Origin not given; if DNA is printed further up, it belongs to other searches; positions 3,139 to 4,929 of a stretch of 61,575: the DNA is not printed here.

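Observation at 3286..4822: Stand-alone P-loop ATPase fused to a C-terminal TIR domain, with its own palindromic promoter and terminator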

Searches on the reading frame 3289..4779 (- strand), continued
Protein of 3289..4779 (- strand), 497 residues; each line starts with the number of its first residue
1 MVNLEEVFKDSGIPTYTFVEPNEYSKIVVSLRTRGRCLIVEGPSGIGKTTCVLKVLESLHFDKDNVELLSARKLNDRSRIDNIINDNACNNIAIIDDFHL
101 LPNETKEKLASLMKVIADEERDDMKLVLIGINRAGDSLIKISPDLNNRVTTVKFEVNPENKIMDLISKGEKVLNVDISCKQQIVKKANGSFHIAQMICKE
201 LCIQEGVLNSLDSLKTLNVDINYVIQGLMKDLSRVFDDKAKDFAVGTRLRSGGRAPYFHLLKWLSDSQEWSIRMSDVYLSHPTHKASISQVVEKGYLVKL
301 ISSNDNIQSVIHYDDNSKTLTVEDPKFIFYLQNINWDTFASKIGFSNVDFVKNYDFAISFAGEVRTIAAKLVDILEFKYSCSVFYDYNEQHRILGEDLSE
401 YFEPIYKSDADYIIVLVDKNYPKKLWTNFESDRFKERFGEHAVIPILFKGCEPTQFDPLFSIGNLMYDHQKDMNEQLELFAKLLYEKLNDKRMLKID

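Call 29: find_encoding_contigs(protein=P0097, flank=8000, max_places=3)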
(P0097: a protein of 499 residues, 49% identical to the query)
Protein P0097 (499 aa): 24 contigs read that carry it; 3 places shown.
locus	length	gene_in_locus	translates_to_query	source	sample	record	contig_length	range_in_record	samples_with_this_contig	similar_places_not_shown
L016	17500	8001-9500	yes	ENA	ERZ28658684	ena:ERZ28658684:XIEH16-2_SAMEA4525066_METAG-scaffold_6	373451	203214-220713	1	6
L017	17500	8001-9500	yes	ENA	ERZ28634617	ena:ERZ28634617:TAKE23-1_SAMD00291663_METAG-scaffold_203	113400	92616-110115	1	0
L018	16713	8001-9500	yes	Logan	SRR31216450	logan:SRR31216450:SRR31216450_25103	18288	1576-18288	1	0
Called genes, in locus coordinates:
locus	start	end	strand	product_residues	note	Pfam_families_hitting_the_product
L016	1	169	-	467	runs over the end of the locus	PF13145:Rotamase_2 (weak), PF13616:Rotamase_3, PF00639:Rotamase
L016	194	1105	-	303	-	-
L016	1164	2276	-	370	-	PF02517:Rce1-like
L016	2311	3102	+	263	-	PF00142:Fer4_NifH, PF01656:CbiA, PF02374:ArsA_ATPase (weak), PF06564:CBP_BcsQ, PF07015:VirC1 (faint), PF09140:MipZ, PF10609:ParA, PF13614:AAA_31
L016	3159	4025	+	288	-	PF02195:ParB_N, PF17762:HTH_ParB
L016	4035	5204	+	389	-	PF18935:DUF5683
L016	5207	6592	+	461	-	PF01464:SLT, PF01476:LysM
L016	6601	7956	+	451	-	PF10396:TrmE_N, PF12631:MnmE_helical, PF01926:MMR_HSR1, PF02421:FeoB_N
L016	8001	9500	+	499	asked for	PF00004:AAA (weak), PF13401:AAA_22 (faint), PF13676:TIR_2 (weak)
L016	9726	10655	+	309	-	PF13481:AAA_25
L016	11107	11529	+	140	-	PF21983:NikA-like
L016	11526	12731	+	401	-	PF03432:Relaxase (weak)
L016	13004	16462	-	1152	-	PF28173:Upx-like (weak)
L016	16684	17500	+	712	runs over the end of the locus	PF09848:SLFN-g3_helicase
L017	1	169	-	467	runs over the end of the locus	PF13145:Rotamase_2 (weak), PF13616:Rotamase_3, PF00639:Rotamase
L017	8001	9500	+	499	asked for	PF00004:AAA (weak), PF13401:AAA_22 (faint), PF13676:TIR_2 (weak)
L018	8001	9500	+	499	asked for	PF00004:AAA (weak), PF13401:AAA_22 (faint), PF13676:TIR_2 (weak)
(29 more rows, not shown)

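Call 34: search_protein_representatives(protein=window:3289-4779:-)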
Query: 497 residues. Proteins with E-value up to 0.001 (for the whole library): 4127; up to 1e-10: 702; up to 1e-30: 242. The best 150 are listed.
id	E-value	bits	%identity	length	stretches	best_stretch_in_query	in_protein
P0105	1.5e-154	531.7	49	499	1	4-493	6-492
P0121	8.7e-135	466.6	45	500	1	3-492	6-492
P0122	2.4e-132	458.5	45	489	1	3-488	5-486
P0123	3.5e-130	451.4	46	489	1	2-488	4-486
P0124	3.6e-125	434.9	44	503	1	2-484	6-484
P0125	8.2e-124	430.4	43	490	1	1-490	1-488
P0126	3.3e-122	425.1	67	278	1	229-493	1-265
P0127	1.3e-121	423.1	43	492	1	2-475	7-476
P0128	2.3e-120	419.0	40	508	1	3-493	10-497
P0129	1.1e-119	416.8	41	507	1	3-488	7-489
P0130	2.8e-119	415.4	40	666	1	4-493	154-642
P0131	3.0e-119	415.3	43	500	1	4-489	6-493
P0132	4.9e-119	414.6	44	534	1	3-452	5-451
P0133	9.1e-119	413.7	42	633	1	2-493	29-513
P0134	2.3e-118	412.4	41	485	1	2-488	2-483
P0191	1.3e-50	189.0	31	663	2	2-348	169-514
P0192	2.1e-50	188.3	34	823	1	2-344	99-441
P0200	1.3e-47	179.0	32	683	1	4-348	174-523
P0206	1.6e-46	175.5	31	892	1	4-354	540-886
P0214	6.5e-45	170.2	31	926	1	4-350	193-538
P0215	1.6e-44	168.9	33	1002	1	6-344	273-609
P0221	1.0e-42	162.9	31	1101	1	3-344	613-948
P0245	1.1e-40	156.3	31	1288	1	3-342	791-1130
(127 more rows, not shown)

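Call 35: search_protein_families(library=pfam, proteins=[P0130, P0133, P0191, P0192, P0200, P0206, P0214, P0215, P0221, P0245], max_evalue=0.001)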
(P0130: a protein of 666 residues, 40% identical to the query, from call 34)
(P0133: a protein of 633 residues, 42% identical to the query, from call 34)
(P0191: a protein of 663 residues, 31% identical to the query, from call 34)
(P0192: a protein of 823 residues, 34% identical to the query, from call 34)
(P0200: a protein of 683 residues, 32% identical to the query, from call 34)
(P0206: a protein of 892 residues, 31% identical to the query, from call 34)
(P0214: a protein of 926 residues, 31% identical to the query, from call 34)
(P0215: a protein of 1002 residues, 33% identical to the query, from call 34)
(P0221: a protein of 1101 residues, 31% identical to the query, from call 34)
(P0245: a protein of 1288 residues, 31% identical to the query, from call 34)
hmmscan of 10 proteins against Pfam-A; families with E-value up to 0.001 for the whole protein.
P0130 (666 aa): 6 families
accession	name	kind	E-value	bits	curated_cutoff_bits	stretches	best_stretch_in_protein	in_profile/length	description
PF00072.30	Response_reg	-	6.3e-10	39.6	30.2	1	12-94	1-78/111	Response regulator receiver domain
PF13676.11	TIR_2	-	5.4e-07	30.6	28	1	507-599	2-93/122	TIR domain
PF13191.12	AAA_16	-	8.2e-06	26.8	32.6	0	172-213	7-52/167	AAA ATPase domain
PF13401.12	AAA_22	-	3.4e-05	24.6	27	0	231-285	84-129/130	AAA domain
PF00004.35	AAA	-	0.00012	23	21.2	1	189-299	2-125/131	ATPase family associated with various cellular activities (AAA)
PF05621.17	TniB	-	0.00076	19.4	22.4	0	240-303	122-185/189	Bacterial TniB protein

P0133 (633 aa): 3 families
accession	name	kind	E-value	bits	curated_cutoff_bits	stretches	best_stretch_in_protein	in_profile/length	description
PF13676.11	TIR_2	-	1.5e-07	32.4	28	1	381-470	1-89/122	TIR domain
PF13401.12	AAA_22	-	3e-05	24.8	27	0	64-106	7-52/130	AAA domain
PF13191.12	AAA_16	-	0.00076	20.5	32.6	0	59-100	17-61/167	AAA ATPase domain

P0191 (663 aa): 7 families
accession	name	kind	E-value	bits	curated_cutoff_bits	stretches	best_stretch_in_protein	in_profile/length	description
PF13676.11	TIR_2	-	4.3e-16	59.9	28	1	8-109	2-98/122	TIR domain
PF01582.25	TIR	-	2e-07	31.4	21.3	1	8-103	5-98/179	TIR domain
PF13173.12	AAA_14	-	3.2e-06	27.6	27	1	205-303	5-101/129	AAA domain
PF12775.13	AAA_7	-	6.8e-05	22.9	25.8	1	189-254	20-85/181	P-loop containing dynein motor region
PF13401.12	AAA_22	-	8.3e-05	23.4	27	0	205-229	8-32/130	AAA domain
PF25199.1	nSTAND_NTPase5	-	0.00029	21.1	34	1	203-270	42-107/145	Novel STAND NTPase 5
PF13191.12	AAA_16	-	0.00061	20.8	32.6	0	204-229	26-51/167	AAA ATPase domain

P0192 (823 aa): 4 families
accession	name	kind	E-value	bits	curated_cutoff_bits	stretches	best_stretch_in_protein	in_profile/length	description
PF00149.33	Metallophos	-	3.3e-10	41.1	21.5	1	489-740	3-190/191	Calcineurin-like phosphoesterase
PF13401.12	AAA_22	-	5.9e-07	30.3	27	0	135-159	8-32/130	AAA domain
PF25199.1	nSTAND_NTPase5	-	5.2e-06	26.8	34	1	129-220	38-125/145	Novel STAND NTPase 5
PF13173.12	AAA_14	-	0.0009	19.7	27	0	135-252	5-120/129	AAA domain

P0200 (683 aa): 6 families
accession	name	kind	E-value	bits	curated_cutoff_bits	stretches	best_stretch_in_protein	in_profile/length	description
PF13676.11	TIR_2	-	9.1e-22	78.3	28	2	540-635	1-92/122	TIR domain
PF13401.12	AAA_22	-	5.6e-06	27.1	27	1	208-311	8-125/130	AAA domain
PF01582.25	TIR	-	3.6e-05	24.1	21.3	0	555-635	18-97/179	TIR domain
PF13173.12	AAA_14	-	0.00015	22.2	27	1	208-306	5-95/129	AAA domain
PF00004.35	AAA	-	0.0005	21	21.2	0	209-309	2-107/131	ATPase family associated with various cellular activities (AAA)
PF13191.12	AAA_16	-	0.00076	20.4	32.6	0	195-232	10-51/167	AAA ATPase domain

P0206 (892 aa): 3 families
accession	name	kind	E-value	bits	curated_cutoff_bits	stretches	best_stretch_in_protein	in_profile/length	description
PF13676.11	TIR_2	-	3.6e-10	40.8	28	1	383-489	1-105/122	TIR domain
PF00149.33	Metallophos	-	4.3e-10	40.8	21.5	1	7-259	4-190/191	Calcineurin-like phosphoesterase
PF13401.12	AAA_22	-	0.00042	21.1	27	0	574-623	8-58/130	AAA domain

P0214 (926 aa): 3 families
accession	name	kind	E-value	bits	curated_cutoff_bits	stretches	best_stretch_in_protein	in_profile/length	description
PF13676.11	TIR_2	-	1.3e-10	42.3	28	1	23-112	13-104/122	TIR domain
PF00149.33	Metallophos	-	2.2e-10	41.7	21.5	1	582-840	2-190/191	Calcineurin-like phosphoesterase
PF12850.12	Metallophos_2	-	7.3e-05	23.3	27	0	582-699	2-91/154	Calcineurin-like phosphoesterase superfamily domain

P0215 (1002 aa): 4 families
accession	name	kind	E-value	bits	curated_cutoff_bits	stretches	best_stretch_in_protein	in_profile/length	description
PF00149.33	Metallophos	-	2.6e-11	44.8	21.5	1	667-913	3-190/191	Calcineurin-like phosphoesterase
PF13401.12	AAA_22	-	6.8e-06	26.9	27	0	305-331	8-35/130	AAA domain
PF13191.12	AAA_16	-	1.5e-05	26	32.6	0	292-330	13-52/167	AAA ATPase domain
PF13238.12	AAA_18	-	0.00083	20.2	29.4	0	306-391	2-72/128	AAA domain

P0221 (1101 aa): 21 families
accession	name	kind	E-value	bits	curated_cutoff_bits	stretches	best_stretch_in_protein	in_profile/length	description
PF13271.11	DUF4062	-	6.6e-18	65.1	24.7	1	2-84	1-82/82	Domain of unknown function (DUF4062)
PF13676.11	TIR_2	-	2.9e-15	57.2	28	1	956-1066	1-105/122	TIR domain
PF20720.3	nSTAND3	-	3.4e-13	50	27.2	0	218-257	8-45/155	Novel STAND NTPase 3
PF24883.2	NPHP3_N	-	6.1e-11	43.2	24.8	0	224-259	16-52/164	Nephrocystin 3, N-terminal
PF05729.18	NACHT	-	4.7e-10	40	26.7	1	232-391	3-163/167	NACHT domain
PF13401.12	AAA_22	-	1.8e-09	38.4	27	0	228-353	4-119/130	AAA domain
PF13191.12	AAA_16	-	2.1e-09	38.5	32.6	0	226-293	21-96/167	AAA ATPase domain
PF13479.12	AAA_24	-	1.4e-06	28.8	27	0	648-666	5-23/195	AAA domain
PF05496.18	RuvB_N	-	4.7e-06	26.9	27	0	648-715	36-102/159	Holliday junction DNA helicase RuvB P-loop domain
PF00004.35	AAA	-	5.4e-06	27.3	21.2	0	233-367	2-119/131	ATPase family associated with various cellular activities (AAA)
PF07088.17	GvpD_P-loop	-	8.7e-06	26.2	24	0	224-246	5-27/189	GvpD gas vesicle protein, P-loop domain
PF00931.28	NB-ARC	-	8.9e-06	25.6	23.5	0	219-252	7-41/248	NB-ARC domain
PF25199.1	nSTAND_NTPase5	-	1.8e-05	25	34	1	642-735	38-129/145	Novel STAND NTPase 5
PF24389.1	ORC-CDC6-like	-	2.1e-05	23.9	27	0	627-663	19-50/571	ORC-CDC6-like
PF07728.20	AAA_5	-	7.8e-05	23.1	22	0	648-686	2-41/139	AAA domain (dynein-related subfamily)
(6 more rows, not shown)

P0245 (1288 aa): 12 families
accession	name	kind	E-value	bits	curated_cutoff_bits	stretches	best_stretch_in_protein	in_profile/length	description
PF02384.22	N6_Mtase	-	1.2e-84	284.7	20.4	1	196-513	4-309/311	N-6 DNA Methylase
PF12161.14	HsdM_N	-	2.7e-18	67.3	24.5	1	39-174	2-126/135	HsdM N-terminal domain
PF13676.11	TIR_2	-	1.1e-17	65.1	28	2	1142-1252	1-106/122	TIR domain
PF01582.25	TIR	-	8.1e-10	39.2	21.3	1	1162-1236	23-96/179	TIR domain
PF01170.24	UPF0020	-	9.8e-07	29.1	22.3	1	230-331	20-131/197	RMKL-like, methyltransferase domain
PF13173.12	AAA_14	-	1.2e-05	25.8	27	1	824-914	3-89/129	AAA domain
PF13560.12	HTH_31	-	1.6e-05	25.6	27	1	518-569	2-54/64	Helix-turn-helix domain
PF13401.12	AAA_22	-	4.6e-05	24.2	27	0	823-853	5-33/130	AAA domain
PF13191.12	AAA_16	-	7.2e-05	23.8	32.6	0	817-882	14-83/167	AAA ATPase domain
PF07669.17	Eco57I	-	0.00011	22.8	25.3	0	274-334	3-87/171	Eco57I restriction-modification methylase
PF01381.28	HTH_3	-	0.00018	21.9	23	1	522-569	1-48/55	Helix-turn-helix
PF25199.1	nSTAND_NTPase5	-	0.00058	20.1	34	0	816-892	34-107/145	Novel STAND NTPase 5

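Call 36: predict_structure(alignment_id=A1)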
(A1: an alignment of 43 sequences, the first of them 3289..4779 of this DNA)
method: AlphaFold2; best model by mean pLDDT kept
length: 497 residues; sequences in the alignment: 43
mean_pLDDT: 87.6   pTM: 0.71
mean pLDDT of the five models: 87.6, 85.3, 84.9, 84.5, 83.3
residues with pLDDT >= 90: 287; 70-90: 174; 50-70: 33; < 50: 3
segments of 3 or more residues with pLDDT < 50: none
pLDDT, mean of each block of 10 residues (from residue 1): 90 85 94 93 91 93 90 94 83 94 94 94 93 86 89 94 97 97 95 96 96 96 96 96 78 76 92 93 84 91 92 92 95 92 72 76 81 84 71 60 77 87 75 83 89 76 87 95 89 65
secondary structure, 60 per line:
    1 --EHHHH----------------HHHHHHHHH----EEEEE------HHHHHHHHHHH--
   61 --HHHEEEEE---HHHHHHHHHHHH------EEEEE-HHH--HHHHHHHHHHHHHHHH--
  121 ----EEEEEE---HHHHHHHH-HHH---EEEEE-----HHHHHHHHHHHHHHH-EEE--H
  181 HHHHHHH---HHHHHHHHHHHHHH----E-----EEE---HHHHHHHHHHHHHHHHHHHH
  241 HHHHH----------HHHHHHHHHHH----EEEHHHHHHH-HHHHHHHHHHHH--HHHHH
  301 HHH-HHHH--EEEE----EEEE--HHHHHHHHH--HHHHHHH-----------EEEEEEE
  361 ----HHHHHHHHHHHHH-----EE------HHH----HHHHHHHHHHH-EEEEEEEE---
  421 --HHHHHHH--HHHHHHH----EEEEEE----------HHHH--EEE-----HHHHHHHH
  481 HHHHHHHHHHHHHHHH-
elements in order: H4-7 H24-32 E37-41 H48-58 E66-70 H74-85 E92-96 H103-118 E125-130 H134-141 E149-153 H159-173 E175-177 H180-187 H191-204 E215-217 H221-245 H256-266 E271-273 H274-280 H282-293 H296-303 H305-308 E311-314 E319-322 H325-333 H336-342 E354-360 H365-377 H398-408 E410-417 H423-429 H432-438 E443-448 H459-462 E465-467 H473-496

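Call 39: fold_search(model_id=the predicted structure, library=pdb)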
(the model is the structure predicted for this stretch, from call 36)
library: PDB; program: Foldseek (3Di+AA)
matches with E <= 10: 1652; with E <= 0.001: 520
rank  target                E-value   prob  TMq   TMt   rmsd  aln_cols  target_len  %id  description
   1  9rai_d                3.9e-09  1.00  0.28  0.19  23.9       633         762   12  Structure of the S.aureus MecA/ClpC/ClpP degradation system (released 2025-09-10)
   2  7jgr_A                8.1e-09  1.00  0.34  0.41  13.6       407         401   13  Structure of Drosophila ORC bound to DNA (84 bp) and Cdc6 (released 2020-09-09)
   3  8umv_D                1.5e-08  1.00  0.36  0.52  11.6       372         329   14  Atomic model of the human CTF18-RFC-PCNA-DNA ternary complex with narrow PCNA opening state I (state 5) (released 2024-05-08)
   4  9rai_c                2.2e-08  1.00  0.28  0.19  25.2       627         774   12  Structure of the S.aureus MecA/ClpC/ClpP degradation system (released 2025-09-10)
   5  7tib_E                2.3e-08  1.00  0.38  0.52   8.5       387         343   16  Structure of the yeast clamp loader (Replication Factor C RFC) bound to the open sliding clamp (Proliferating Cell Nuc (released 2022-02-16)
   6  7tid_E                2.9e-08  1.00  0.38  0.54   8.2       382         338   16  Structure of the yeast clamp loader (Replication Factor C RFC) bound to the sliding clamp (Proliferating Cell Nuclear  (released 2022-02-16)
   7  7tfj_E                2.9e-08  1.00  0.36  0.51   9.2       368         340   15  Atomic model of S. cerevisiae clamp-clamp loader complex PCNA-RFC bound to DNA with a closed clamp ring (released 2022-11-16)
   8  6vvo_C                3.2e-08  1.00  0.33  0.50  10.4       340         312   17  Structure of the human clamp loader (Replication Factor C, RFC) bound to the sliding clamp (Proliferating Cell Nuclear (released 2020-02-26)
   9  7tfh_B                3.5e-08  1.00  0.32  0.48   9.8       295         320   17  Atomic model of the S. cerevisiae clamp-clamp loader complex PCNA-RFC bound to two DNA molecules, one at the 5'-recess (released 2022-11-16)
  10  1w5s_B                3.7e-08  1.00  0.35  0.43   9.5       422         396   12  Structure of the Aeropyrum Pernix ORC2 protein (ADP form) (released 2004-10-05)
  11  8zwo_C                4.1e-08  1.00  0.33  0.49  10.0       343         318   17  Structure of CTF18-PCNA with ATP (released 2025-06-18)
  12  1fnn_A                4.1e-08  1.00  0.34  0.44  14.7       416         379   12  CRYSTAL STRUCTURE OF CDC6P FROM PYROBACULUM AEROPHILUM (released 2000-10-04)
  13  8tw7_5                4.3e-08  1.00  0.39  0.55   8.0       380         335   16  Cryo-EM structure of S. cerevisiae Ctf18-RFC-PCNA complex in Apo state conformation I (released 2024-09-04)
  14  9rai_b                4.3e-08  1.00  0.29  0.20  26.4       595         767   13  Structure of the S.aureus MecA/ClpC/ClpP degradation system (released 2025-09-10)
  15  8ui7_C                5.1e-08  1.00  0.32  0.45  11.8       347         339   15  Cryo-EM map of human clmap-clamp loader ATAD5-RFC-gapped PCNA complex in intermediate state 3 (released 2024-05-29)
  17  2qby_A                7.7e-08  1.00  0.35  0.46  10.3       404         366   14  Crystal structure of a heterodimer of Cdc6/Orc1 initiators bound to origin DNA (from S. solfataricus) (released 2007-09-11)
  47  7jgr_G                2.5e-07  1.00  0.34  0.43  12.4       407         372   12  Structure of Drosophila ORC bound to DNA (84 bp) and Cdc6 (released 2020-09-09)
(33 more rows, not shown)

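Call 41: search_solved_structures(query=A1, max_evalue=0.1, show_alignments=2)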
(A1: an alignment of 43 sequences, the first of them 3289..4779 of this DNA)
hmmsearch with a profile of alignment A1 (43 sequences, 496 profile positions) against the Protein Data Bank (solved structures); distinct sequences matched with E-value up to 0.1: 26.
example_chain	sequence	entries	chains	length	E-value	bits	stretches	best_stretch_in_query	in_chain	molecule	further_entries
7uxr_A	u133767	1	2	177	1e-08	37.8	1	351-453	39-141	TIR domain protein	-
8g83_A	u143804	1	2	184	1.3e-07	34.3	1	351-485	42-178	NAD(+) hydrolase AbTIR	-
7uwg_A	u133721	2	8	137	3e-07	33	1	351-478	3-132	Molecular chaperone Tir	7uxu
4lzp_B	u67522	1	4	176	0.00078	21.7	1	345-449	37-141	Putative uncharacterized protein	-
1in8_A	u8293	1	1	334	0.00079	21.7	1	39-234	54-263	HOLLIDAY JUNCTION DNA HELICASE RUVB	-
1in4_A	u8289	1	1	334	0.0011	21.2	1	39-234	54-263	HOLLIDAY JUNCTION DNA HELICASE RUVB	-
1in5_A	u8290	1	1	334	0.0011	21.2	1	39-234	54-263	HOLLIDAY JUNCTION DNA HELICASE RUVB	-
1j7k_A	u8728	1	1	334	0.0013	21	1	39-234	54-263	HOLLIDAY JUNCTION DNA HELICASE RUVB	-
4c6r_A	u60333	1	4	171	0.0013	21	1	358-466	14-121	DISEASE RESISTANCE PROTEIN RPS4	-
4c6t_B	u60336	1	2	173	0.0014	20.9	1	358-466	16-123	DISEASE RESISTANCE PROTEIN RPS4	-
1in6_A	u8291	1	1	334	0.0045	19.2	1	39-234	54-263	HOLLIDAY JUNCTION DNA HELICASE RUVB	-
1in7_A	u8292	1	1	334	0.0051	19.1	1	39-233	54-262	HOLLIDAY JUNCTION DNA HELICASE RUVB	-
4lqc_A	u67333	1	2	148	0.016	17.4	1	349-451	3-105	TcpB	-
6z4w_A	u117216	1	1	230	0.023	16.9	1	36-123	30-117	Cell division ATP-binding protein FtsE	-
6z63_A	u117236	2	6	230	0.023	16.9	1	36-123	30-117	Cell division ATP-binding protein FtsE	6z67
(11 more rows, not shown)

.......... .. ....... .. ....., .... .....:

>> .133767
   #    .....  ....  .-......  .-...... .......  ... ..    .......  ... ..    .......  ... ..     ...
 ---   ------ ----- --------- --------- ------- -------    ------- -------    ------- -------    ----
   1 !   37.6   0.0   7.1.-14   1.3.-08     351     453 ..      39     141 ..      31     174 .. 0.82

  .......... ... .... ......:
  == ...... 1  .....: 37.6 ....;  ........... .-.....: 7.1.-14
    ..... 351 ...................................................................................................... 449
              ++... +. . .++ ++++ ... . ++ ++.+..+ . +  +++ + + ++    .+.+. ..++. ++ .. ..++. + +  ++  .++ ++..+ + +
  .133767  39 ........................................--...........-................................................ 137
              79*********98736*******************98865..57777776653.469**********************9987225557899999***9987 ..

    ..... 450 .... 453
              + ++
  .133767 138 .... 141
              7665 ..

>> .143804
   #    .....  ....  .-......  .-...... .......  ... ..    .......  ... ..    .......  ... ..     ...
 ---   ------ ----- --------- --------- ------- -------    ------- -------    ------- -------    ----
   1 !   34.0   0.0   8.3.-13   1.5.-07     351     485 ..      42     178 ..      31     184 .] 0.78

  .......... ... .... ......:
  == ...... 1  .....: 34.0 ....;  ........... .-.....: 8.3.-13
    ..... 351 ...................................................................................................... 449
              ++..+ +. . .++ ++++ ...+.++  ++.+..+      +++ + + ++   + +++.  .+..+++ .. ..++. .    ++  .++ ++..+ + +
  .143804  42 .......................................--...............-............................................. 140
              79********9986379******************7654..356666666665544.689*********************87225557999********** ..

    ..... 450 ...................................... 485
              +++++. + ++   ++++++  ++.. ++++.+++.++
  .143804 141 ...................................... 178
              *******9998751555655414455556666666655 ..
